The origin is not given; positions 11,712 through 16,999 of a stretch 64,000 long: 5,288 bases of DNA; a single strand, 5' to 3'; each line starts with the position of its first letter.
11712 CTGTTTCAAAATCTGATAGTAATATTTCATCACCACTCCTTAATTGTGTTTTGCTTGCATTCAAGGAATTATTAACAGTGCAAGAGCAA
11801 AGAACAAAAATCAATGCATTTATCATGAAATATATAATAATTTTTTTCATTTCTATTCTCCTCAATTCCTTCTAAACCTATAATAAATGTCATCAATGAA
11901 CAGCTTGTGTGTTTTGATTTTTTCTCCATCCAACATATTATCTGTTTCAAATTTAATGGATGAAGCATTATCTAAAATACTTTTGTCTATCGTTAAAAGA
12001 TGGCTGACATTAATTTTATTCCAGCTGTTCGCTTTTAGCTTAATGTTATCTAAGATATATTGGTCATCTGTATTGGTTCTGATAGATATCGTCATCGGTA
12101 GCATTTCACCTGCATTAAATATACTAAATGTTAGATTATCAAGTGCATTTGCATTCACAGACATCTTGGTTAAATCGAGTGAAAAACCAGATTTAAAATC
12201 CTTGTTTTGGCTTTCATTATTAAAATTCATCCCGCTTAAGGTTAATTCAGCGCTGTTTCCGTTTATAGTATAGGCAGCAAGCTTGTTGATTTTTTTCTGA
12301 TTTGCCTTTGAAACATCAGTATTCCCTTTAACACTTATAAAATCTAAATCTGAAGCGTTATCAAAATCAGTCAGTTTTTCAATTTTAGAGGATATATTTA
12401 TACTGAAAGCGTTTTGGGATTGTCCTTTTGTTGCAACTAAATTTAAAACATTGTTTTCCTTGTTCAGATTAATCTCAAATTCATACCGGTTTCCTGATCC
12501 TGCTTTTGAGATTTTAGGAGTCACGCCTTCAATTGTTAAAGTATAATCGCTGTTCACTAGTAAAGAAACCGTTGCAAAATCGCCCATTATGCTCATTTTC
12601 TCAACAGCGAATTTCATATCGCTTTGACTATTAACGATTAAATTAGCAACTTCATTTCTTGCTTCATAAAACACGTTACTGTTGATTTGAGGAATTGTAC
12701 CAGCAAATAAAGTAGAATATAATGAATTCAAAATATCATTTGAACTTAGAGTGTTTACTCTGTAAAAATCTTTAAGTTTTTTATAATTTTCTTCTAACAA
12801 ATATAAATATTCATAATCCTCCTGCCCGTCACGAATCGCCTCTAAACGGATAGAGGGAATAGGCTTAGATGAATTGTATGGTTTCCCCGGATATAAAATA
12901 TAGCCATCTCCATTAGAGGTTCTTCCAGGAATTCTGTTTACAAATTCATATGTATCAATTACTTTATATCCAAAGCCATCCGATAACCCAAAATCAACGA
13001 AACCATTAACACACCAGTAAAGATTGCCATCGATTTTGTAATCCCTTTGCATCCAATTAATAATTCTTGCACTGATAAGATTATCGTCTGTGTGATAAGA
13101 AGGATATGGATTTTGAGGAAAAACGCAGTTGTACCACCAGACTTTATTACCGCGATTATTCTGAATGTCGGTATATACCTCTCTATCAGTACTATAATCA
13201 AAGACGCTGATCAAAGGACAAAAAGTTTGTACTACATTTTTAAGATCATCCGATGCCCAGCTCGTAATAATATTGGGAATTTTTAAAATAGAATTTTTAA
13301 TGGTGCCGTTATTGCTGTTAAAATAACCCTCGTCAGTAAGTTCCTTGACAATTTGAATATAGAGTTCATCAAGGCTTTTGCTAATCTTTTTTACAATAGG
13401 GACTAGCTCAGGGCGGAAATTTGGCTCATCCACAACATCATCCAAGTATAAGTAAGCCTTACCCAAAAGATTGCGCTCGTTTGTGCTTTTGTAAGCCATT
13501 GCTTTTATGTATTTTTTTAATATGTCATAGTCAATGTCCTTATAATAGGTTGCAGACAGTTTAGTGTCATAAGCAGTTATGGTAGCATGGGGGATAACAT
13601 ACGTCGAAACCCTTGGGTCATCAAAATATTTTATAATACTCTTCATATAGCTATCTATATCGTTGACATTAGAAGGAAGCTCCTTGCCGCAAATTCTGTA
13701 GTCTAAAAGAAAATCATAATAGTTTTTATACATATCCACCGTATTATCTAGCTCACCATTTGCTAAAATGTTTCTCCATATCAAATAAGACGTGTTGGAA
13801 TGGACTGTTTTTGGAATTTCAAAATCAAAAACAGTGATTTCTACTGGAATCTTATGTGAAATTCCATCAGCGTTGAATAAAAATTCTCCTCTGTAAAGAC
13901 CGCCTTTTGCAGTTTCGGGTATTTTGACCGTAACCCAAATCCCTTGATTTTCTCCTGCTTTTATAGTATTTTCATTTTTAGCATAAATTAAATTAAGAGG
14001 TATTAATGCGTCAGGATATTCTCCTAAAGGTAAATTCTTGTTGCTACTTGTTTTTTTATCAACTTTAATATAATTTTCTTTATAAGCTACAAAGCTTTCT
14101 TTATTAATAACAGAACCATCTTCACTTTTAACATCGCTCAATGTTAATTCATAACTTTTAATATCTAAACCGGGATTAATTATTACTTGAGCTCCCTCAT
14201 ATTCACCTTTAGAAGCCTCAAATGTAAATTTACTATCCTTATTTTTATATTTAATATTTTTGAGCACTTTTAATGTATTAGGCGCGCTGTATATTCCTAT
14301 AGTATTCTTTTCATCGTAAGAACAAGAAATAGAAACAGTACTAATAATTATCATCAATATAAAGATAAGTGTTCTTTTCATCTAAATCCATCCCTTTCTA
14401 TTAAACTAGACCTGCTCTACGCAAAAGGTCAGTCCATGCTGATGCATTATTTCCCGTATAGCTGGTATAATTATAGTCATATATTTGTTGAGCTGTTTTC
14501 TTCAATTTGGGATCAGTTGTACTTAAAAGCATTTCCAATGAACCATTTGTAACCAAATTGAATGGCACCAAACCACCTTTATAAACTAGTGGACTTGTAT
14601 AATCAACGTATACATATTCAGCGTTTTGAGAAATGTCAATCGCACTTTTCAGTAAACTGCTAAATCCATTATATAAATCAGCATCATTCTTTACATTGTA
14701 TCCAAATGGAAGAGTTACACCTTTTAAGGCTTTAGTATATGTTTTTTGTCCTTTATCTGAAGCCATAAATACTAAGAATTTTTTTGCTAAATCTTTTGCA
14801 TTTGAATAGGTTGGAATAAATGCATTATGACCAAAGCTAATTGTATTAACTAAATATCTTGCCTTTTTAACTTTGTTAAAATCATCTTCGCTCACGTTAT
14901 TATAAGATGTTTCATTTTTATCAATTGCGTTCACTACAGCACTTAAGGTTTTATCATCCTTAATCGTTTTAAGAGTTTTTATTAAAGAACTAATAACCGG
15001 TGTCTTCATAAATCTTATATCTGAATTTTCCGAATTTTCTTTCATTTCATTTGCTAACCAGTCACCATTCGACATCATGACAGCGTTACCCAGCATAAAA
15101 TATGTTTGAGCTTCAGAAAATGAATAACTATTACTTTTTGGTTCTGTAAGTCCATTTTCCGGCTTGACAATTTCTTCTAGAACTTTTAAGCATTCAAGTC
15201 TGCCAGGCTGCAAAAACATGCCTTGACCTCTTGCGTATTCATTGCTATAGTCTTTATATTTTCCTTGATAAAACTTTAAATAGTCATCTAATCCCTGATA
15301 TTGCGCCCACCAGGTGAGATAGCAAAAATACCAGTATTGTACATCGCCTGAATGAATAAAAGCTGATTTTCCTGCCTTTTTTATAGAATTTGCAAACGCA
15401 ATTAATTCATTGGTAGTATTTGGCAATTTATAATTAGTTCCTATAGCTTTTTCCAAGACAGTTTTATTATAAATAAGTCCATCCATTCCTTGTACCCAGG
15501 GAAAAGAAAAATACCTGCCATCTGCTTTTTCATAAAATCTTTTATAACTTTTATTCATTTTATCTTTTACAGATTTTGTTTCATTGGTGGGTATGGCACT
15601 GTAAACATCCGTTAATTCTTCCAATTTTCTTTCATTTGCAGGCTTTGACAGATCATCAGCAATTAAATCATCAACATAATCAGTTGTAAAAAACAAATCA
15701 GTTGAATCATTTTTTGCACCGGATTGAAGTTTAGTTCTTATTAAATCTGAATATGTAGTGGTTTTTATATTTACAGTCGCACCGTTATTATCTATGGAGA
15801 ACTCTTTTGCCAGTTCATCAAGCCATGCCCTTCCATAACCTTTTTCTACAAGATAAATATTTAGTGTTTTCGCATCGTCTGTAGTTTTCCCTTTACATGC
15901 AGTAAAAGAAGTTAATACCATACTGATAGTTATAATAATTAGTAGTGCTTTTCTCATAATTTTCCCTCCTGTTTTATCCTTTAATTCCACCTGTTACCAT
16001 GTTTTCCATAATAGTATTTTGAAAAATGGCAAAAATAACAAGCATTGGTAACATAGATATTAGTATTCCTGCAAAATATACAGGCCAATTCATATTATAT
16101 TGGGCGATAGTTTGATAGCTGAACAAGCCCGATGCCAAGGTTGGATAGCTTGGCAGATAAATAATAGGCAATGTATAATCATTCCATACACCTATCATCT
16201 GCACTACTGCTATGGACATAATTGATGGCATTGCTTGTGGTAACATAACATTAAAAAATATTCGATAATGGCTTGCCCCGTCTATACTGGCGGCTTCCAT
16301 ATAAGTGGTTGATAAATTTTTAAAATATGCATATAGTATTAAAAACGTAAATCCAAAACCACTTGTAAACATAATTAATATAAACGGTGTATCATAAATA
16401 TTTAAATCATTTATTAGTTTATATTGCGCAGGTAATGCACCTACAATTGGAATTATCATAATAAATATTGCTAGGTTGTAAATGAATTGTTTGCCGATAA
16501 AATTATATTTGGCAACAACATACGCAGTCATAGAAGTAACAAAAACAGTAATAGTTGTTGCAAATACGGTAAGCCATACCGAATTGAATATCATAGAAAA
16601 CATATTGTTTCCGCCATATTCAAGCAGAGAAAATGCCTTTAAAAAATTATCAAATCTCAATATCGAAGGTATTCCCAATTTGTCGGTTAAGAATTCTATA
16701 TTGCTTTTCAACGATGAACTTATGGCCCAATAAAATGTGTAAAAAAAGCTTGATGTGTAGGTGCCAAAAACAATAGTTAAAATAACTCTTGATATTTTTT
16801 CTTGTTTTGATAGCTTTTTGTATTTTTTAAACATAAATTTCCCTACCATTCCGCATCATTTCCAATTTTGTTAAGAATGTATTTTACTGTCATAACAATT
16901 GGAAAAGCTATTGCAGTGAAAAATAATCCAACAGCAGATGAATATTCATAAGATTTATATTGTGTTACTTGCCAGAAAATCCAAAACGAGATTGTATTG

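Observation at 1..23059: AT-rich ~23-kb glycan-utilisation locus that ends at a tRNA operon: candidate horizontally acquired Gram-positive PUL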

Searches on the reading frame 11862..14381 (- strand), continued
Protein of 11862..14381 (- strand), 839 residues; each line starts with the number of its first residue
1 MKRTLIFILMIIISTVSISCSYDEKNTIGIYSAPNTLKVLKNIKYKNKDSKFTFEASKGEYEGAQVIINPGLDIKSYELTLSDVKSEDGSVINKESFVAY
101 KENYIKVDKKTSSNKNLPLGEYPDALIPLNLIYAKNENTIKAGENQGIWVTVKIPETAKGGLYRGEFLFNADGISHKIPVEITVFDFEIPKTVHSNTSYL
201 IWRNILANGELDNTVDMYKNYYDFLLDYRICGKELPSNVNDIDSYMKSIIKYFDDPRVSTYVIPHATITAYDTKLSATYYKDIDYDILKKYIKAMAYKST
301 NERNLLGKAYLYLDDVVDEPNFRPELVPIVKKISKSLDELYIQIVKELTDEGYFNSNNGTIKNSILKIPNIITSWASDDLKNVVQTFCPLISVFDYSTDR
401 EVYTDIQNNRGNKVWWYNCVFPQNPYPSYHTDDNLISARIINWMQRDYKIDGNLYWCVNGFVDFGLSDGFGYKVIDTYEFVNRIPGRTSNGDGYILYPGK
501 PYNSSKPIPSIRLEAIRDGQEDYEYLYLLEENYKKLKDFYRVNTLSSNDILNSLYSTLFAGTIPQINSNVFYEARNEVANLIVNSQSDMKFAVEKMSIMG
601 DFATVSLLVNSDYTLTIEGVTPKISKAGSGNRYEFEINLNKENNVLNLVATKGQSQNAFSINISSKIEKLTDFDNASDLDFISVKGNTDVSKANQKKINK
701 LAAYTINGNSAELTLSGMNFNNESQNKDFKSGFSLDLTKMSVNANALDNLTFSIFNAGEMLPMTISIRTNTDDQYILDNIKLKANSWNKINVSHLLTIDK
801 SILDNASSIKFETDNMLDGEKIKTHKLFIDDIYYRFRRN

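Call 67: find_encoding_contigs(protein=P0155, flank=10000, max_places=2)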
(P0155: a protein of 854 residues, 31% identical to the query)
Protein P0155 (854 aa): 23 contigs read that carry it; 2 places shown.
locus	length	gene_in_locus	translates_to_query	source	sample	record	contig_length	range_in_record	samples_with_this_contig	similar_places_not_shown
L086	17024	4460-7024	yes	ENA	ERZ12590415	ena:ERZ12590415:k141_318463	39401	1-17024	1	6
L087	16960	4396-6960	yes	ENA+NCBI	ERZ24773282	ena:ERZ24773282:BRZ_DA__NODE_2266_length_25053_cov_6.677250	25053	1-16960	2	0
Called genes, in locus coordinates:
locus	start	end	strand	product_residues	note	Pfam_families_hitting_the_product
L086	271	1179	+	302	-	PF00528:BPD_transp_1 (weak)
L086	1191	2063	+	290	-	PF00528:BPD_transp_1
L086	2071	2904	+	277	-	PF20434:BD-FAE, PF07859:Abhydrolase_3, PF00326:Peptidase_S9 (weak)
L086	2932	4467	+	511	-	PF01547:SBP_bac_1, PF13416:SBP_bac_8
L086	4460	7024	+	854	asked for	PF22680:Glyco_hydro_123_N_2 (weak), PF13320:GH123_cat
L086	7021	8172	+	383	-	-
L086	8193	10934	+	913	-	-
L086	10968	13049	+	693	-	PF02065:Melibiase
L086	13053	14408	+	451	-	PF03747:ADP_ribosyl_GH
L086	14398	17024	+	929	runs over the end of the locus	PF01074:Glyco_hydro_38N, PF09261:Alpha-mann_mid, PF07748:Glyco_hydro_38C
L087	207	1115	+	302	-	PF00528:BPD_transp_1 (weak)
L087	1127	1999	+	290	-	PF00528:BPD_transp_1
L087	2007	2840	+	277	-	PF20434:BD-FAE, PF07859:Abhydrolase_3, PF00326:Peptidase_S9 (weak)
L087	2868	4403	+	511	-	PF01547:SBP_bac_1, PF13416:SBP_bac_8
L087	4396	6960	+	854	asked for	PF22680:Glyco_hydro_123_N_2 (weak), PF13320:GH123_cat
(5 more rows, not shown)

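Call 76: search_protein_families(library=ncbifam, proteins=[window:11862-14381:-], max_evalue=0.001)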
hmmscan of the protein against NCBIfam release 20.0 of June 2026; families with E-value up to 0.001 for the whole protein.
window:11862-14381:- (839 aa): 0 families

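Call 98: find_encoding_contigs(protein=P0154, flank=10000, max_places=1)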
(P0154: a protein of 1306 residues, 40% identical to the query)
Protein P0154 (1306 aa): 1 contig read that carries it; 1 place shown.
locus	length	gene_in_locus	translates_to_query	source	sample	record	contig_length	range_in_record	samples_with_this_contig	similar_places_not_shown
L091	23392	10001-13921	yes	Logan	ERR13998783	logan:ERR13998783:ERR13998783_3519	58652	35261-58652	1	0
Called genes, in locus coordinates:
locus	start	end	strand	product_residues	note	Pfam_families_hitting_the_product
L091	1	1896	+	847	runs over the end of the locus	-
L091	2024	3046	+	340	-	PF00356:LacI (weak), PF00532:Peripla_BP_1, PF13407:Peripla_BP_4, PF13377:Peripla_BP_3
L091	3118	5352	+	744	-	PF08531:Bac_rhamnosid_N, PF05592:Bac_rhamnosid, PF17389:Bac_rhamnosid6H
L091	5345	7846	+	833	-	PF22666:Glyco_hydro_2_N2, PF00703:Glyco_hydro_2, PF17786:Mannosidase_ig, PF17753:Ig_mannosidase (weak)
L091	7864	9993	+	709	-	PF17389:Bac_rhamnosid6H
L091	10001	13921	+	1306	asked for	PF22680:Glyco_hydro_123_N_2, PF13320:GH123_cat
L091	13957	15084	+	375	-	PF05448:AXE1 (weak), PF01738:DLH (weak)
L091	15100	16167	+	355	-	PF13472:Lipase_GDSL_2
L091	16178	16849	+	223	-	PF00657:Lipase_GDSL, PF13472:Lipase_GDSL_2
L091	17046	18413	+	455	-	PF00295:Glyco_hydro_28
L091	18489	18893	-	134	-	PF12833:HTH_18, PF00165:HTH_AraC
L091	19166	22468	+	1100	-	PF00703:Glyco_hydro_2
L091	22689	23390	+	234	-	?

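Call 99: find_encoding_contigs(protein=P0160, flank=10000, max_places=1)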
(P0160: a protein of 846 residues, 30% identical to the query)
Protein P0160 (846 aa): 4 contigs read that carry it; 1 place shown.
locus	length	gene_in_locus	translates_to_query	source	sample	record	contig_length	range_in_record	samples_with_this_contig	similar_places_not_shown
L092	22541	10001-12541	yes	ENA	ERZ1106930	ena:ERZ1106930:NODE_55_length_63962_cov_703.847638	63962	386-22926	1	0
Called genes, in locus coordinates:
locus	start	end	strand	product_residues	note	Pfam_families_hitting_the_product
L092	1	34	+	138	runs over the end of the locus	?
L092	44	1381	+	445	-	PF00232:Glyco_hydro_1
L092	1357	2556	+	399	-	PF01408:GFO_IDH_MocA, PF21252:Glyco_hydro_109_C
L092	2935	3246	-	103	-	-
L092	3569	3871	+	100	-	-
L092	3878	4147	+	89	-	-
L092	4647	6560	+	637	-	PF03648:Glyco_hydro_67N (weak), PF16126:DUF4838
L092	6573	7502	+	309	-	PF00528:BPD_transp_1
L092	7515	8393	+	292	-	PF00528:BPD_transp_1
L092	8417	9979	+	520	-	-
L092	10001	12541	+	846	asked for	PF22680:Glyco_hydro_123_N_2, PF13320:GH123_cat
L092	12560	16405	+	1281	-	-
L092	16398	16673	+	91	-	-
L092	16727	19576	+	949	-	PF17132:Glyco_hydro_106 (weak)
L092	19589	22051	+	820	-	PF01074:Glyco_hydro_38N, PF09261:Alpha-mann_mid, PF07748:Glyco_hydro_38C (weak)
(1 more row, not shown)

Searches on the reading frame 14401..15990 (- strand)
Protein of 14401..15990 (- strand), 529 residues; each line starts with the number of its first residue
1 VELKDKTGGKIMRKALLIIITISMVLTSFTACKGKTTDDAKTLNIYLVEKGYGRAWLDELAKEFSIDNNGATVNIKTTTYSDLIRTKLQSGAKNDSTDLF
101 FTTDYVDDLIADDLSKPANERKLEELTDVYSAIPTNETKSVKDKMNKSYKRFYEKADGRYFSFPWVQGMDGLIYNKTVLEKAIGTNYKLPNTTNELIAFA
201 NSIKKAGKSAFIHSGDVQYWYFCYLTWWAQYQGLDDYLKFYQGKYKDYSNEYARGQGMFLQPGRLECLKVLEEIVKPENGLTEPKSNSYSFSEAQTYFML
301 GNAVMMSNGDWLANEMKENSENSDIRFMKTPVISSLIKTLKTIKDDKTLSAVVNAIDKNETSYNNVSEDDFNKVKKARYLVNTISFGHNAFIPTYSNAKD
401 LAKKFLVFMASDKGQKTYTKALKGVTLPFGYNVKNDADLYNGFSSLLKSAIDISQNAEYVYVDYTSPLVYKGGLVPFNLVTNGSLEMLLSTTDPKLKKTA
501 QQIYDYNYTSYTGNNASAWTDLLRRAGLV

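Call 5: search_protein_families(library=pfam, proteins=[window:14401-15990:-], max_evalue=0.01)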
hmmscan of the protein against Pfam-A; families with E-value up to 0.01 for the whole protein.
window:14401-15990:- (529 aa): 3 families
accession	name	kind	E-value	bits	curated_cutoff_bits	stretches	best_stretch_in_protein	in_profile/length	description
PF01547.30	SBP_bac_1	-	1.6e-17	64.9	26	1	55-416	8-307/307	Bacterial extracellular solute-binding protein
PF13531.11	SBP_bac_11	-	2.4e-05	24.7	25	0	54-121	10-74/227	Bacterial extracellular solute-binding protein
PF00714.22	IFN-gamma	-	0.0028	18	23.9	1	294-391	20-119/138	Interferon gamma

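Call 76: search_protein_families(library=ncbifam, proteins=[window:14401-15990:-], max_evalue=0.001)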
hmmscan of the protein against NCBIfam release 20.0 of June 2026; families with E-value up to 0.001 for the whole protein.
window:14401-15990:- (529 aa): 2 families
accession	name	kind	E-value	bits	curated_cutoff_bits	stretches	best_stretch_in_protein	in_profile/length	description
TIGR03850.1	bind_CPR_0540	equivalog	9.6e-32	110.1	299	1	14-330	2-306/437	carbohydrate ABC transporter substrate-binding protein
TIGR03851.1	chitin_NgcE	equivalog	2.2e-20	73.1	399.65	1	38-322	37-301/450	N-acetylglucosamine/diacetylchitobiose ABC transporter substrate-binding protein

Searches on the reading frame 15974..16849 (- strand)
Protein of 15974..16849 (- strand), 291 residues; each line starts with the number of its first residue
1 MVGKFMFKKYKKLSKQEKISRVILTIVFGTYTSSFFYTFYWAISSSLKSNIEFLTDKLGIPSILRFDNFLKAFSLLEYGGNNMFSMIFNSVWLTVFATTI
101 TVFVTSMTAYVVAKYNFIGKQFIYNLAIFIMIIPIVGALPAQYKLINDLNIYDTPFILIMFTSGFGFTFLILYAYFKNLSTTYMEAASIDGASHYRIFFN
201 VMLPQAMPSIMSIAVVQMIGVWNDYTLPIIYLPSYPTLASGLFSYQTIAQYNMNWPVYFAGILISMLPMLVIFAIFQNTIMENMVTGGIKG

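Call 6: search_protein_families(library=pfam, proteins=[window:15974-16849:-], max_evalue=0.01)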
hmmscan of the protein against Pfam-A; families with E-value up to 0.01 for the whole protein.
window:15974-16849:- (291 aa): 1 family
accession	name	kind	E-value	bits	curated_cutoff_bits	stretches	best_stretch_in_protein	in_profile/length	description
PF00528.27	BPD_transp_1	-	1.5e-20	74.1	26.4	1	108-276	4-175/184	Binding-protein-dependent transport system inner membrane component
